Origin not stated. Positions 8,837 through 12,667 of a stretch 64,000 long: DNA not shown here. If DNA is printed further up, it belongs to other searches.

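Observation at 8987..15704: Two convergent giant secreted proteins of unknown function lie between the two LytTR systems and next to the T2SS operon: candidate T2SS cargo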

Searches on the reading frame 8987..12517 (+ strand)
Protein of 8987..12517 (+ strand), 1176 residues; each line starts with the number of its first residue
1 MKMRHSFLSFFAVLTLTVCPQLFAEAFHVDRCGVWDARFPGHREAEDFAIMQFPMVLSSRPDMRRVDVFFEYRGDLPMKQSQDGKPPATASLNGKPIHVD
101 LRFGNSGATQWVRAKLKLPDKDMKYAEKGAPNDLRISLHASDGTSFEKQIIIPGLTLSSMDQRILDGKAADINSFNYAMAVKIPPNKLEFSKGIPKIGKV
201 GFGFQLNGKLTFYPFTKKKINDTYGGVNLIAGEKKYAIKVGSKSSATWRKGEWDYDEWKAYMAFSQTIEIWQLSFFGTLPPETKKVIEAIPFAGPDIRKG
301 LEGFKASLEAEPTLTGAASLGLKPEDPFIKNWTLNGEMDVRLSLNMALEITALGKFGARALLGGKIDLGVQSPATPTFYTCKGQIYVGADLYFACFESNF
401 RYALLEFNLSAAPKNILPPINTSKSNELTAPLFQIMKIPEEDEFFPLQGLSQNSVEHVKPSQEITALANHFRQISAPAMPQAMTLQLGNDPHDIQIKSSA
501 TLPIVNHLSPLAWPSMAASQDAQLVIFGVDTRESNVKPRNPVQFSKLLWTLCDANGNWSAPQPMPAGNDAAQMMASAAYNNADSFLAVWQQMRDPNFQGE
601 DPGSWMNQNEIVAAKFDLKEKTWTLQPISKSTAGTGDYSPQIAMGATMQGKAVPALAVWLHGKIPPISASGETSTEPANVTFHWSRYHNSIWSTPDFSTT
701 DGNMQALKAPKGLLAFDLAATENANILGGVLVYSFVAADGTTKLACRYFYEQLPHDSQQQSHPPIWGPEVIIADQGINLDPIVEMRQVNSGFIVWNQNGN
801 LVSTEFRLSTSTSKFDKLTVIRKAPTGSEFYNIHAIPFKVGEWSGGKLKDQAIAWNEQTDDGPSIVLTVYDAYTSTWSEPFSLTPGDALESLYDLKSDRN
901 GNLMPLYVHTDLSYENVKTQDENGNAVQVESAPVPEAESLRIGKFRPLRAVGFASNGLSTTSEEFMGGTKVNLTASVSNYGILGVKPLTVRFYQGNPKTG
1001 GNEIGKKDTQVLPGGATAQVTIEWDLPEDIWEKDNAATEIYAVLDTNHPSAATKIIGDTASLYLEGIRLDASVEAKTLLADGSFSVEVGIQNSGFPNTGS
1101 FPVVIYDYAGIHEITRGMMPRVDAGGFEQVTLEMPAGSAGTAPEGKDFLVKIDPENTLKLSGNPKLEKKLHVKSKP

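Call 5: search_protein_families(library=pfam, proteins=[window:8987-12517:+], max_evalue=1)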
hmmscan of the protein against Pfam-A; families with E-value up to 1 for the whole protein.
window:8987-12517:+ (1176 aa): 2 families
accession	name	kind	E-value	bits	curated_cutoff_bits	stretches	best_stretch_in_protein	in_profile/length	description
PF07705.17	CARDB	-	0.00056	20.5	22.7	0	961-1031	11-73/101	CARDB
PF18413.7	Neuraminidase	-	0.012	15.8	25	0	674-702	103-131/171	Neuraminidase-like domain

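Call 6: search_protein_families(library=ncbifam, proteins=[window:8987-12517:+], max_evalue=1)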
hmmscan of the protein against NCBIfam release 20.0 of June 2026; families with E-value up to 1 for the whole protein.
window:8987-12517:+ (1176 aa): 0 families
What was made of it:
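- Tried and rejected: NCBIfam gave no hit for A or B (call 6).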

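Call 16: find_homologous_proteins(query=window:8987-12517:+, max_evalue=0.001)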
Query window:8987-12517:+ (1176 aa): 9 proteins with E <= 0.001 among 8000 candidates.
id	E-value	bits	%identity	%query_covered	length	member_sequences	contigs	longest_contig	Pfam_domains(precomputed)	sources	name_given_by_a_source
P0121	0.0e+0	2714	100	100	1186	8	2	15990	-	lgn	-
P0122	0.0e+0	2104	78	99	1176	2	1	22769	PF07705.18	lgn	-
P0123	0.0e+0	1975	72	98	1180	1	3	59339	-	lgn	-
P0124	0.0e+0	1891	69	99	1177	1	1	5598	-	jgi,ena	-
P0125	0.0e+0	1882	68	100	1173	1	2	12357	-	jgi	jgi:hypothetical protein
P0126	0.0e+0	1790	66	99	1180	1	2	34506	-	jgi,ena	jgi:hypothetical protein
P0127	0.0e+0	1764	64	99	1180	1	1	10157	-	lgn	-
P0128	4.5e-186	639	33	93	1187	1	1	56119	-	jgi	-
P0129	4.4e-22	96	23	68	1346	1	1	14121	PF13715.13,PF07705.18,PF13620.13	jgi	-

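Call 38: predict_structure(alignment_id=A2)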
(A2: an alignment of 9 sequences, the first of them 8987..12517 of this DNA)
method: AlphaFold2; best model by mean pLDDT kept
length: 1176 residues; sequences in the alignment: 9
mean_pLDDT: 58.3   pTM: 0.43
mean pLDDT of the five models: 58.3, 54.7, 54.3, 53.7, 47.3
residues with pLDDT >= 90: 3; 70-90: 332; 50-70: 496; < 50: 345
segments of 3 or more residues with pLDDT < 50: 1-65, 126-129, 156-174, 176-178, 182-184, 186-200, 290-293, 351-353, 374-376, 395-397, 412-431, 433-512, 645-650, 668-676, 711-713, 722-724, 776-780, 826-849, 886-892, 910-915, 922-924, 929-940, 1047-1067, 1155-1164
pLDDT, mean of each block of 10 residues (from residue 1): 24 29 23 28 27 28 50 64 67 80 62 68 55 76 68 49 42 44 45 38 59 69 68 60 78 74 69 61 56 52 66 72 62 70 65 58 69 55 68 54 62 36 28 44 29 26 30 25 24 27 34 62 73 54 70 68 72 78 81 76 75 87 79 73 54 68 60 49 75 75 69 56 59 64 69 58 66 55 59 66 65 63 54 43 38 62 65 67 51 51 54 47 46 42 55 67 73 81 69 77 83 72 81 64 59 32 50 64 72 55 70 68 59 72 70 49 56 63
secondary structure, 60 per line:
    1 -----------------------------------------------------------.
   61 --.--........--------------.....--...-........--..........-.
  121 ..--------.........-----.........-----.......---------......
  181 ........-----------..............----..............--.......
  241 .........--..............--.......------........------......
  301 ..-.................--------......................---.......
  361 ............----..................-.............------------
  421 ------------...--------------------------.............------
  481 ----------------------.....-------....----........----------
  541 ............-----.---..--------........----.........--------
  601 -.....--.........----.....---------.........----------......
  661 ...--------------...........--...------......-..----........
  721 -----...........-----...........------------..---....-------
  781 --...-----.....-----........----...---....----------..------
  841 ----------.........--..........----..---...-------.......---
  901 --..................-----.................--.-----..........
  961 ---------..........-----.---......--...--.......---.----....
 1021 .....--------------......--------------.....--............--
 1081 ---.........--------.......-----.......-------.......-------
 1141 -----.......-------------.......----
elements in order (helices of 4 or more, strands of 3 or more residues): E66-73 E88-92 E95-97 E99-106 E109-118 E131-139 E145-153 H159-165 E175-188 E200-213 E218-231 E234-249 E252-265 E268-274 H281-288 H295-302 E304-320 E329-350 E354-372 E377-394 E396-408 E433-435 H462-474 H503-507 E515-518 E523-530 H541-544 E545-552 E572-579 E584-592 H602-606 E609-617 E622-626 E636-644 E655-663 E678-688 E691-693 H700-705 E713-720 E726-736 E742-752 E770-773 E783-785 E791-795 E801-808 E813-815 E819-822 E851-859 E862-871 E881-883 E891-897 E903-920 E926-942 E951-960 E970-979 E989-994 E1002-1008 E1017-1025 E1040-1045 E1060-1064 E1067-1078 E1084-1092 E1101-1107 E1113-1119 E1127-1133 E1146-1152 E1166-1172

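Call 40: search_solved_structures(query=A2, max_evalue=10, show_alignments=2)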
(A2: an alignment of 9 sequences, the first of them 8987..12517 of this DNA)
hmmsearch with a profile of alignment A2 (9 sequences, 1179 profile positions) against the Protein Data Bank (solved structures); distinct sequences matched with E-value up to 10: 1.
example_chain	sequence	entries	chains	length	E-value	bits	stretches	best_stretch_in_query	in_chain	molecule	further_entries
2kut_A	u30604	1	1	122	9.1e-13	50.1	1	965-1062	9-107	Uncharacterized protein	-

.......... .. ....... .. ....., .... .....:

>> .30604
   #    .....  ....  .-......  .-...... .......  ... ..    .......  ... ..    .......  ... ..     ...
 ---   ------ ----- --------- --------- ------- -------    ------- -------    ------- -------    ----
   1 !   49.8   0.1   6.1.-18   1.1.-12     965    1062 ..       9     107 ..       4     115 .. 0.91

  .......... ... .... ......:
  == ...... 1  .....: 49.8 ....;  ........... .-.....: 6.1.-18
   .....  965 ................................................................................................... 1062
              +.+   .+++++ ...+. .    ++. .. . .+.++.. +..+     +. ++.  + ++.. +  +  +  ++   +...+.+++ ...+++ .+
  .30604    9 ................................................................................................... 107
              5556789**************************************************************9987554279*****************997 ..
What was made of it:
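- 11834..12514 (+): The two C-terminal CARDB-like Ig modules of A. Profile hit on PDB 2KUT at 9e-13 (call 40).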

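Call 50: fold_search(model_id=the predicted structure, library=pdb)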
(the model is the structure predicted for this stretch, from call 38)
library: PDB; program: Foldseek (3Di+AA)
matches with E <= 10: 1030; with E <= 0.001: 69
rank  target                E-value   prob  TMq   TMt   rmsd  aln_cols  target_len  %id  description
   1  6avq_A                3.0e-09  1.00  0.21  0.25  25.1       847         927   11  The Therapeutic Antibody LM609 Selectively Inhibits Ligand Binding to Human alpha-V beta-3 Integrin via Steric Hindran (released 2017-11-01)
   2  7usm_A                2.9e-07  1.00  0.22  0.28  23.3       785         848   12  Integrin alphaM/beta2 ectodomain (released 2022-08-17)
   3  7k58_C                3.5e-07  1.00  0.17  0.06  22.8       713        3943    9  Structure of outer-arm dyneins bound to microtubule with microtubule binding state 1(MTBS-1) (released 2021-09-29)
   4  9n78_LH               4.4e-07  1.00  0.22  0.31  23.1       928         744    9  SSU processome maturation and disassembly, State L (released 2025-11-05)
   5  3k6s_C                1.1e-06  1.00  0.23  0.29  24.3       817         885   10  Structure of integrin alphaXbeta2 ectodomain (released 2010-01-12)
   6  3k6s_E                1.6e-06  1.00  0.23  0.28  23.2       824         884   10  Structure of integrin alphaXbeta2 ectodomain (released 2010-01-12)
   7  7y1t_A                3.9e-06  1.00  0.20  0.36  13.0       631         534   12  Complex of integrin alphaV/beta8 and L-TGF-beta1 at a ratio of 1:2 (released 2022-08-31)
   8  9e8a_A                5.9e-06  1.00  0.14  0.17  31.9      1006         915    7  Integrin aIIbb3 bent conformation from human platelet membrane crude preparation (released 2025-10-15)
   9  9lu1_S                1.6e-05  0.94  0.13  0.14  37.3      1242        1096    8  protein structure of DDB1-DDA1-DET1-Ube2e2 bound to COP1 dimer (released 2026-01-28)
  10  6ke6_AG               1.7e-05  0.97  0.11  0.15  28.4       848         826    9  3.4 angstrom cryo-EM structure of yeast 90S small subunit preribosome (released 2020-08-05)
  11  8jzb_B                2.2e-05  1.00  0.19  0.35  12.6       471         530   10  Langya Henipavirus attachment protein (released 2024-04-17)
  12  8tvi_A                2.8e-05  1.00  0.18  0.35  11.6       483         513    9  Langya Virus G glycoprotein (LayV G) with stabilizing mutations (released 2024-05-01)
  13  4a0k_C                2.8e-05  0.77  0.11  0.12  27.2      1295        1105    9  STRUCTURE OF DDB1-DDB2-CUL4A-RBX1 BOUND TO A 12 BP ABASIC SITE CONTAINING DNA-DUPLEX (released 2011-12-14)
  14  4a11_A                4.2e-05  0.95  0.16  0.17  31.0      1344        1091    8  Structure of the hsDDB1-hsCSA complex (released 2011-12-07)
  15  8oxv_A                4.4e-05  0.94  0.08  0.13  28.5       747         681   10  Transglutaminase 3 zymogen in complex with DH patient-derived Fab DH63-B02 (released 2023-10-18)
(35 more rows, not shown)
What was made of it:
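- On Sialidase/BNR-type beta-propeller, protein A: The low-confidence model matches generic propellers (integrin alpha, paramyxovirus G, ulvan lyase) with TM-scores up to about 0.23 (call 50).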

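Call 55: find_encoding_contigs(protein=P0123, flank=10000, max_places=1)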
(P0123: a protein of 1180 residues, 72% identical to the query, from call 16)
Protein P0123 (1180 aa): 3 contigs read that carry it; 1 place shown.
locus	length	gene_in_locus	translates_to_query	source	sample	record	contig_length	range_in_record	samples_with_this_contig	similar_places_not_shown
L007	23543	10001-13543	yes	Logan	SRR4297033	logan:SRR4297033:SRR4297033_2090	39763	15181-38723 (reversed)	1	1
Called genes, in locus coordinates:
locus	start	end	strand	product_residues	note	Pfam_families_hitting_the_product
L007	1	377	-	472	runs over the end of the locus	?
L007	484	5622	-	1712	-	PF18884:TSP3_bac (faint), PF13229:Beta_helix (faint), PF13385:Laminin_G_3 (weak), PF13287:Fn3_assoc, PF13290:CHB_HEX_C_1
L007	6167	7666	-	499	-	PF12708:Pect-lyase_RHGA_epim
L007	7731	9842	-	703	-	PF01301:Glyco_hydro_35, PF02449:Glyco_hydro_42 (weak), PF21467:BetaGal_gal-bd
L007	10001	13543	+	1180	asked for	-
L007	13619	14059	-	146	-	-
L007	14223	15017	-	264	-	PF23441:SDR, PF00106:adh_short, PF08659:KR, PF13561:adh_short_C2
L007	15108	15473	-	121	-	-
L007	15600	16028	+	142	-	PF02311:AraC_binding (weak), PF07883:Cupin_2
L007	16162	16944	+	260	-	PF00106:adh_short, PF23441:SDR, PF08659:KR, PF13561:adh_short_C2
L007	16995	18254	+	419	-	-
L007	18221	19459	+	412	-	PF03583:LIP (faint), PF12146:Hydrolase_4 (weak)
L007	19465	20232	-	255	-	PF03372:Exo_endo_phos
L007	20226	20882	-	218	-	PF00702:Hydrolase, PF12710:HAD (weak), PF13419:HAD_2, PF13242:Hydrolase_like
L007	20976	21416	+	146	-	-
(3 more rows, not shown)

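Call 56: find_encoding_contigs(protein=P0128, flank=10000, max_places=1)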
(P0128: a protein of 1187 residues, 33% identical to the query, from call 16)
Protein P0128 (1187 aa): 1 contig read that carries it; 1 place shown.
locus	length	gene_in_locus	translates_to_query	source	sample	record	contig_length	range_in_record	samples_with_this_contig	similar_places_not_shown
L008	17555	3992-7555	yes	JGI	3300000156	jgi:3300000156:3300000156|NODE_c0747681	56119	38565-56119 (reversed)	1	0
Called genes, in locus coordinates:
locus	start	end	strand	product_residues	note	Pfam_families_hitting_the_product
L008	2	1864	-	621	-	?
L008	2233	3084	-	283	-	PF00561:Abhydrolase_1 (weak), PF12146:Hydrolase_4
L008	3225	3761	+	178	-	-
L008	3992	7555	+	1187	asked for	-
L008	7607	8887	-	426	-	PF13432:TPR_16 (faint), PF13428:TPR_14 (faint), PF07719:TPR_2 (faint)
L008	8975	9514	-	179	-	PF13482:RNase_H_2 (weak)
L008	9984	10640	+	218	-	-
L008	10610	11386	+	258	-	-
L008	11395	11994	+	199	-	PF20221:DUF6580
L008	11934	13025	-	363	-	PF00686:CBM_20 (weak), PF00756:Esterase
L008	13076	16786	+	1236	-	PF02574:S-methyl_trans, PF00809:Pterin_bind, PF02607:B12-binding_2, PF02310:B12-binding, PF02965:Met_synt_B12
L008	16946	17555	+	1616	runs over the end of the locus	PF12951:PATR (weak), PF07589:PEP_exosort_dom (weak)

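Call 59: find_encoding_contigs(protein=P0122, flank=10000, max_places=1)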
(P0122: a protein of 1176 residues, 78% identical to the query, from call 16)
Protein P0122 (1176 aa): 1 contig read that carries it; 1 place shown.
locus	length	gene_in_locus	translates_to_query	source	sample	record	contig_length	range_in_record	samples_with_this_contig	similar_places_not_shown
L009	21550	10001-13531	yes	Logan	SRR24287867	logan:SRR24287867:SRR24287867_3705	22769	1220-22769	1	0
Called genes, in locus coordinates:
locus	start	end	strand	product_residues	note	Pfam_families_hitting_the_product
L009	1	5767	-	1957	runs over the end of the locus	-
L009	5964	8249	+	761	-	PF23139:OB_YrrC, PF14490:HHH_RecD2, PF13086:AAA_11 (weak), PF13245:AAA_19, PF13604:AAA_30, PF20720:nSTAND3 (weak), PF18335:SH3_13, PF13538:UvrD_C_2, +3 more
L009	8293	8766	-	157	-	PF13787:HXXEE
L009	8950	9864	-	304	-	PF13409:GST_N_2, PF13410:GST_C_2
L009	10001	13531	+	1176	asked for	PF07705:CARDB (faint)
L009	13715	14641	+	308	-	PF04391:DUF533 (faint), PF05099:TerB (faint)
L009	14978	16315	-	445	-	PF00722:Glyco_hydro_16 (weak)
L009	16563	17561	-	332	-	PF04471:Mrr_cat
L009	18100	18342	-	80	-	-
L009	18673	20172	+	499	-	-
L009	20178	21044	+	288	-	PF02086:MethyltransfD12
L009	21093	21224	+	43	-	-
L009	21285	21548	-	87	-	?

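Call 92: search_protein_families(library=pfam, alignment_id=A2, max_evalue=10)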
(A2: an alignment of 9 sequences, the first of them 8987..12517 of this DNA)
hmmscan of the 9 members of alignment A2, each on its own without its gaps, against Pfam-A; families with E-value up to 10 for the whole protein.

A. member 1, window:8987-12517:+ (1176 aa): 2 families
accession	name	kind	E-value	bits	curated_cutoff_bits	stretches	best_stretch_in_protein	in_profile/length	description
PF07705.17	CARDB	-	0.00056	20.5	22.7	2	961-1031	11-73/101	CARDB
PF18413.7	Neuraminidase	-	0.012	15.8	25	1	674-702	103-131/171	Neuraminidase-like domain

B. families by the number of members that match (of 9 scanned): 6 families
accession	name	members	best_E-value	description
PF07705.17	CARDB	8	5.9e-21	CARDB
PF18413.7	Neuraminidase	7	0.0022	Neuraminidase-like domain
PF13620.12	CarboxypepD_reg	1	4.6e-09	Carboxypeptidase regulatory-like domain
PF13715.12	CarbopepD_reg_2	1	1.7e-07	CarboxypepD_reg-like domain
PF16158.11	N_BRCA1_IG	1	0.079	Ig-like domain from next to BRCA1 gene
PF17957.7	Big_7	1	5.6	Bacterial Ig domain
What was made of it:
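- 11834..12514 (+): Pfam CARDB in 8 of 9 family members (call 92).
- On CARDB domain (Pfam PF07705), protein A: Eight of 9 family members match (best 5.9e-21), and the family profile hits 2KUT at 9e-13 (calls 5, 40, 92).
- On Sialidase/BNR-type beta-propeller, protein A: Pfam 'Neuraminidase-like' (PF18413) is weak in 7 of 9 members, best E 2e-3 (call 92).
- Checked: The family profile hits PDB 2KUT at 9e-13 over residues 965-1062 (calls 5, 40, 92).
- A carries CARDB modules (the name stands for cell adhesion related domain in bacteria) and an integrin-like arrangement of propeller plus Ig domains (calls 40, 50, 92).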
